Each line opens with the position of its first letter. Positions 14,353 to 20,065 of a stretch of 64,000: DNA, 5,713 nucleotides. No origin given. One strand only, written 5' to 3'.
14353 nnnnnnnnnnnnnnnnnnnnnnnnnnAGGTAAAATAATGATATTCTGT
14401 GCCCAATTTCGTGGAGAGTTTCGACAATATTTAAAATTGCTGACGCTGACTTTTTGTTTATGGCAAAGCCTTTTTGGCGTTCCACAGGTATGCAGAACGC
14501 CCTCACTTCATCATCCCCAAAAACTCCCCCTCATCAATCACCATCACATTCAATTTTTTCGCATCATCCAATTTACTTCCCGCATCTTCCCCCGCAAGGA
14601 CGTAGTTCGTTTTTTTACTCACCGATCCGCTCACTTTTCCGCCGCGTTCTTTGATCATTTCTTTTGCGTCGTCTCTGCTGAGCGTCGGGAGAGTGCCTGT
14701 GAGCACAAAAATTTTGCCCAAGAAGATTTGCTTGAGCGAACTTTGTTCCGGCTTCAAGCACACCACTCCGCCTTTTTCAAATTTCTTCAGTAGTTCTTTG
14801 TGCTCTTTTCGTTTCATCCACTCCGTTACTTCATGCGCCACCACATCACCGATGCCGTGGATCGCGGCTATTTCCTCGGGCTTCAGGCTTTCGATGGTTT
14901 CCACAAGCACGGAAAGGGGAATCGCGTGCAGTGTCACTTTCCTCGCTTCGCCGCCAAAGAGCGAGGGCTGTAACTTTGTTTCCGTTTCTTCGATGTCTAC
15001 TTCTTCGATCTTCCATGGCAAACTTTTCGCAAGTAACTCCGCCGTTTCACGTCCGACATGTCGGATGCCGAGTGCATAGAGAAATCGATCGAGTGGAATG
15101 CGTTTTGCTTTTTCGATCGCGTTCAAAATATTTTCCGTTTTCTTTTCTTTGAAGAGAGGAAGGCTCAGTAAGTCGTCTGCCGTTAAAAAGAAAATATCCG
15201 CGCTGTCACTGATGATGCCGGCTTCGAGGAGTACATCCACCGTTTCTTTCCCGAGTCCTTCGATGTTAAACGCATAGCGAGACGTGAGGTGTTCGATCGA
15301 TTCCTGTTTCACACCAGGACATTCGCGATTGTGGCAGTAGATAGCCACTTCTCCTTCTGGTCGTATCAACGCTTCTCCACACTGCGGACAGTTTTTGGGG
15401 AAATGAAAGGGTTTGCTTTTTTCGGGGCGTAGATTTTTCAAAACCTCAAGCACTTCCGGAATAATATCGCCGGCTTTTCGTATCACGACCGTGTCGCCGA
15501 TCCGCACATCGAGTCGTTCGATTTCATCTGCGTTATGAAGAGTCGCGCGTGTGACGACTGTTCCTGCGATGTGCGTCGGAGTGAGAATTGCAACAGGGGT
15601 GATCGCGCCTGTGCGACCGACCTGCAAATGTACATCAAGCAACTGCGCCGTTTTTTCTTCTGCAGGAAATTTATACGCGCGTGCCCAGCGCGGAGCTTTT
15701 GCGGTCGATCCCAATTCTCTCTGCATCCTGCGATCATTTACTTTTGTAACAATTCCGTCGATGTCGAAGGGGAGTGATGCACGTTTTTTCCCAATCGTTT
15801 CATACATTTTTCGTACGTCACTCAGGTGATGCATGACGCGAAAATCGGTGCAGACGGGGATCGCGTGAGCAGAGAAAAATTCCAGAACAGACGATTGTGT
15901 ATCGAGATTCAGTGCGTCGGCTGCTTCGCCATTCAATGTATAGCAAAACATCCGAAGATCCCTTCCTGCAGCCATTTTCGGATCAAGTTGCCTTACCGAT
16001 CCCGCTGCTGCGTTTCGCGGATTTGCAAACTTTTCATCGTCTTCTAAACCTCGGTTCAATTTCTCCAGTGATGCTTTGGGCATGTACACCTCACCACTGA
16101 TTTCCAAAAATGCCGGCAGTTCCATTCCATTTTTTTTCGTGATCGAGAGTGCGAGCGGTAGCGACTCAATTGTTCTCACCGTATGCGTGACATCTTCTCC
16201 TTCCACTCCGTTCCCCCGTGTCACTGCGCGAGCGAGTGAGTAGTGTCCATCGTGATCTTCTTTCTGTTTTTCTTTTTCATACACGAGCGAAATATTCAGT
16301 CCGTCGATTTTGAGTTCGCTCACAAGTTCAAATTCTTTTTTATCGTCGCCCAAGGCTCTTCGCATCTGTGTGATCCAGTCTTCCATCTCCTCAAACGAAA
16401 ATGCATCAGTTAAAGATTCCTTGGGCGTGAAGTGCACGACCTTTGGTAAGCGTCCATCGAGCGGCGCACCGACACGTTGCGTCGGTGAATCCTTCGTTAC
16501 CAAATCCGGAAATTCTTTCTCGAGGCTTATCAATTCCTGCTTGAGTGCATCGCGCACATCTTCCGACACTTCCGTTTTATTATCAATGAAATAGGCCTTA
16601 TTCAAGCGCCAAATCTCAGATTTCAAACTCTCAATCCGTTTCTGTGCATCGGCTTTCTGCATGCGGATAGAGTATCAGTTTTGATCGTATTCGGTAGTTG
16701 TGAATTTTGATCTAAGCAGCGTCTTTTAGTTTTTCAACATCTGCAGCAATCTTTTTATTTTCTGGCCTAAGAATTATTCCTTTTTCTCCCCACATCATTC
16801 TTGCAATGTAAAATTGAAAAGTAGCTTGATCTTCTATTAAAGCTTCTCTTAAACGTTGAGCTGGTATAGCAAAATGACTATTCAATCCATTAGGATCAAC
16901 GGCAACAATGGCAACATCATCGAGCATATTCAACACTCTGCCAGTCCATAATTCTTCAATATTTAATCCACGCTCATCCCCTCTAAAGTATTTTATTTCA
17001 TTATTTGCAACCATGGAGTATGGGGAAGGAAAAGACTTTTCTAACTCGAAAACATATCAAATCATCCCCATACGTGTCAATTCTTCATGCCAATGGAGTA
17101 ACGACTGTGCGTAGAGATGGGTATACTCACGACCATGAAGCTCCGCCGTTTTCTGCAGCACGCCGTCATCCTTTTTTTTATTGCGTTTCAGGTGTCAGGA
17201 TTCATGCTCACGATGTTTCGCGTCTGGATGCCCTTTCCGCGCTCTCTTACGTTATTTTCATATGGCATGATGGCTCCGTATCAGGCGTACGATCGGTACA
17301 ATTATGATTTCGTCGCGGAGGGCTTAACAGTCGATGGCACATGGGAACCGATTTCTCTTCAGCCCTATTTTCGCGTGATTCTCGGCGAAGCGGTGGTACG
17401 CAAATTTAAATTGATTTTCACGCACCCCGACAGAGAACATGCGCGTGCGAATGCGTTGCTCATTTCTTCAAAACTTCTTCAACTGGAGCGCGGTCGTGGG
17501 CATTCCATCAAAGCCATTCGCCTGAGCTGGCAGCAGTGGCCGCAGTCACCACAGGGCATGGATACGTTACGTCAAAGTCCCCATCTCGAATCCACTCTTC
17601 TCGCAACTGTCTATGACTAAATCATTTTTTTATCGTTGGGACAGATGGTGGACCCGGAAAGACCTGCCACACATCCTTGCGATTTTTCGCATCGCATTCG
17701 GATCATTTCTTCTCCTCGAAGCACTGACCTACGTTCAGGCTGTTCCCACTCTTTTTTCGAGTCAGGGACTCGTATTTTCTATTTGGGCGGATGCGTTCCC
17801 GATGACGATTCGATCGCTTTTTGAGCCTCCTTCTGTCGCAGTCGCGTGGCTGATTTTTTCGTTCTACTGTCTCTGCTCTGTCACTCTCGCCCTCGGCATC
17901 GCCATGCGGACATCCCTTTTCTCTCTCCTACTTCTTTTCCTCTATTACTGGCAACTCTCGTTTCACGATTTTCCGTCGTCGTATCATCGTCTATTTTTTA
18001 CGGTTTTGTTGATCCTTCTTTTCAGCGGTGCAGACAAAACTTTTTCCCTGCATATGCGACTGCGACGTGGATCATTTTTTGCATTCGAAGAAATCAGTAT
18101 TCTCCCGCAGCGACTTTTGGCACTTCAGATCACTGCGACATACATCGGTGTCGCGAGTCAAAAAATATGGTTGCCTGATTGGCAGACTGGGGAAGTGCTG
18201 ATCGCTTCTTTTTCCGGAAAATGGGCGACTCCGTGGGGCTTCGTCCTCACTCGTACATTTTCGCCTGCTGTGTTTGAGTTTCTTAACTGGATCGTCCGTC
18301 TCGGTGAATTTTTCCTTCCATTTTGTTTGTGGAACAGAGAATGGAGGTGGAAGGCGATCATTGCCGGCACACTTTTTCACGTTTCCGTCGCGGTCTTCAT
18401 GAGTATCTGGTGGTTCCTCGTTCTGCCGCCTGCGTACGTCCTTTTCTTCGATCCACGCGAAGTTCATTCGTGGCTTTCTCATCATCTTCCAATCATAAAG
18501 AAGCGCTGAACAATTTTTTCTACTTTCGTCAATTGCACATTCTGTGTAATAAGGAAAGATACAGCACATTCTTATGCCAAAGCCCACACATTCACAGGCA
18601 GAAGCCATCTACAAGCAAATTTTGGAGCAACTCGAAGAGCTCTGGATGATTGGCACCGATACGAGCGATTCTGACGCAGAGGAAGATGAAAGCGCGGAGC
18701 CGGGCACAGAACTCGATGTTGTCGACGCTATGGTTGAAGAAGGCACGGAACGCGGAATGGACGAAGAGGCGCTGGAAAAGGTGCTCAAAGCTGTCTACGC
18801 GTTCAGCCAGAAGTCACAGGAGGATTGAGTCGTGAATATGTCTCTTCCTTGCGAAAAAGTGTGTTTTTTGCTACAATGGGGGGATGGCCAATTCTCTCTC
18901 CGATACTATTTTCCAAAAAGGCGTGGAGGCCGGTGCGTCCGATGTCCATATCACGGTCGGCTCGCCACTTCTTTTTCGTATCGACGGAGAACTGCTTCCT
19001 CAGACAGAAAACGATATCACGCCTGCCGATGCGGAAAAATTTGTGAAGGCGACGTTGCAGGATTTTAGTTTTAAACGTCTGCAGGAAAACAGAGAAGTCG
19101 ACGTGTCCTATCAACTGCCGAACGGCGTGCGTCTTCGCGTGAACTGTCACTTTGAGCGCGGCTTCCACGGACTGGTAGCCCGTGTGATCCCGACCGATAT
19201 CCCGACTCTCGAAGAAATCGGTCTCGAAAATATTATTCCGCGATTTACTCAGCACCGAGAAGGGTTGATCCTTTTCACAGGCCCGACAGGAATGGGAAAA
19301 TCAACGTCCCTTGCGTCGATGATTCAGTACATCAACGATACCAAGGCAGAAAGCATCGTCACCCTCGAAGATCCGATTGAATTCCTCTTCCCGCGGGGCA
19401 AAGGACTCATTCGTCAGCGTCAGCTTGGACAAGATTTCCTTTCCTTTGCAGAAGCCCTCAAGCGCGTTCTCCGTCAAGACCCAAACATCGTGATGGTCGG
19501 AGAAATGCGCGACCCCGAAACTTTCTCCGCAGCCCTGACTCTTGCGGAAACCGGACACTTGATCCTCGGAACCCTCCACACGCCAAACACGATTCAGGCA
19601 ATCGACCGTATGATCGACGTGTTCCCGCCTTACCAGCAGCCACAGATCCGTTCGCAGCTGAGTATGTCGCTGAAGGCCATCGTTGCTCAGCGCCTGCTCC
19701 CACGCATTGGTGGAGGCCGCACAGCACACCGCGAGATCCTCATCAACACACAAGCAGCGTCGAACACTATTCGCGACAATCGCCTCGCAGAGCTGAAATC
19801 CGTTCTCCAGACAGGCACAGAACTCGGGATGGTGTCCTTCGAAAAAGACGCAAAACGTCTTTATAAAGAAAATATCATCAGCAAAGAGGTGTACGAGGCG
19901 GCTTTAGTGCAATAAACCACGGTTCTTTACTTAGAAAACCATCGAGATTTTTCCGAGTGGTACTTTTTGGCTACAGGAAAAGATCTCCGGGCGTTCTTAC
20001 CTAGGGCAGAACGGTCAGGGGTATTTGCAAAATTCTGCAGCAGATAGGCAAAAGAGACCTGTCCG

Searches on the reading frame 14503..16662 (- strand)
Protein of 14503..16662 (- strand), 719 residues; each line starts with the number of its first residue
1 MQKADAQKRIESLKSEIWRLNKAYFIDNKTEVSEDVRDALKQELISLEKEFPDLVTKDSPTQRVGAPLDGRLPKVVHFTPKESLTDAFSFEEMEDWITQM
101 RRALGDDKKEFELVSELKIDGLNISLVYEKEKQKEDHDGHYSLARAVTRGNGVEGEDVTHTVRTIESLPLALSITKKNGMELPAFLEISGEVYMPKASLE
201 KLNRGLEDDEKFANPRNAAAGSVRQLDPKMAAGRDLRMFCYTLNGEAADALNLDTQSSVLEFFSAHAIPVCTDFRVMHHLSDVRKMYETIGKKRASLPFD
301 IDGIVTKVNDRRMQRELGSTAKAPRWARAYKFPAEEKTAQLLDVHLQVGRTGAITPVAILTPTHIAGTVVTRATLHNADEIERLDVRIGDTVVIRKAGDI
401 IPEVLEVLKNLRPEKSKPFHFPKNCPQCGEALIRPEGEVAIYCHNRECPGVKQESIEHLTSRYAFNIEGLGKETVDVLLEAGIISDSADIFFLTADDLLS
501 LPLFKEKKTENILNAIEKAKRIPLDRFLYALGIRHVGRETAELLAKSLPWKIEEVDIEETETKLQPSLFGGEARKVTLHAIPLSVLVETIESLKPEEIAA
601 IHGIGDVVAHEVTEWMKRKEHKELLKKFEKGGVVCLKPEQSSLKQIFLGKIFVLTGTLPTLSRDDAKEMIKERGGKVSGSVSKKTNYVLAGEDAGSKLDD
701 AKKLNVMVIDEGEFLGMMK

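Call 29: search_protein_families(library=pfam, proteins=[window:14503-16662:-], max_evalue=0.001)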
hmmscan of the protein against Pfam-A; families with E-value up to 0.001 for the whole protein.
window:14503-16662:- (719 aa): 8 families
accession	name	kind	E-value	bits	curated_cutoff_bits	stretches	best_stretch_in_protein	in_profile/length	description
PF01653.23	DNA_ligase_aden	-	2.1e-74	250.7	27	1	71-335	3-253/253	NAD-dependent DNA ligase adenylation domain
PF03120.22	DNA_ligase_OB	-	1.4e-33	115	32.9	1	339-415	2-78/79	NAD-dependent DNA ligase OB-fold domain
PF00533.33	BRCT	-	4e-15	56.2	21.3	1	645-715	4-75/78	BRCA1 C Terminus (BRCT) domain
PF12826.13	HHH_2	-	9.9e-14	51.7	27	2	526-548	1-23/64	Helix-hairpin-helix motif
PF03119.21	DNA_ligase_ZBD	-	4.9e-09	36.4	25.8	1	424-449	1-26/27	NAD-dependent DNA ligase C4 zinc finger domain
PF14520.12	HHH_5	-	2.8e-06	28.1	27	0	466-517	6-56/57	Helix-hairpin-helix domain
PF12738.14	PTCB-BRCT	-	2.7e-05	24.5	22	1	661-709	11-59/63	twin BRCT domain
PF16589.12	BRCT_2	-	0.0002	22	27.3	1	645-701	1-57/86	BRCT domain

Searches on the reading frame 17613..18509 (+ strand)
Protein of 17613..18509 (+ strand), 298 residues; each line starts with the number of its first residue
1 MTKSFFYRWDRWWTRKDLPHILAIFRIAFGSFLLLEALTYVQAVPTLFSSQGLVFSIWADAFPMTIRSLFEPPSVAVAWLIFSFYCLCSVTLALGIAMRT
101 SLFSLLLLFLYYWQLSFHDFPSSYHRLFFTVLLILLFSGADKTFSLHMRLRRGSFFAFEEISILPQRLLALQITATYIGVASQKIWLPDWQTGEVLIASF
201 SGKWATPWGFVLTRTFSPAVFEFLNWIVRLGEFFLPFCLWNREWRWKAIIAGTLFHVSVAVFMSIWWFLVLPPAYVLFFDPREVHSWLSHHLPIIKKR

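Call 3: search_protein_families(library=pfam, proteins=[window:17613-18509:+], max_evalue=0.1)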
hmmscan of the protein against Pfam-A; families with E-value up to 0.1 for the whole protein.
window:17613-18509:+ (298 aa): 1 family
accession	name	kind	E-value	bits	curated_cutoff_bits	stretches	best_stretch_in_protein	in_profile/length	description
PF05090.19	HTTM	-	8.9e-10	39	27.7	1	19-268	6-243/259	HTTM domain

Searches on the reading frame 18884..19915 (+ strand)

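Call 3: search_protein_families(library=pfam, proteins=[window:18884-19915:+], max_evalue=0.1)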
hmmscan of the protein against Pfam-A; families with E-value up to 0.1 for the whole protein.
window:18884-19915:+ (343 aa): 9 families
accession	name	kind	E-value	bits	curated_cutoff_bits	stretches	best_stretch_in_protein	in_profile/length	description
PF00437.27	T2SSE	-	2.4e-46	158.5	24.9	1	5-276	11-282/370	Type II/IV secretion system protein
PF13191.12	AAA_16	-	0.0052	17.7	32.6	1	115-198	13-104/167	AAA ATPase domain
PF12775.13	AAA_7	-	0.0085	16.1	25.8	1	106-156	14-63/181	P-loop containing dynein motor region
PF13401.12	AAA_22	-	0.011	16.4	27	1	125-150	4-29/130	AAA domain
PF13555.12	AAA_29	-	0.012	15.8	27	1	121-143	17-39/61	P-loop containing region of AAA domain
PF00448.28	SRP54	-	0.024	14.7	22.7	1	128-159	3-34/196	SRP54-type protein, GTPase domain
PF04851.21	ResIII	-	0.042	14.2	22.5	1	114-171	12-62/164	Type III restriction enzyme, res subunit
PF13245.12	AAA_19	-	0.054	14.1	25.1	0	124-174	9-53/134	AAA domain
PF00005.33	ABC_tran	-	0.077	14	25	0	122-165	7-49/137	ABC transporter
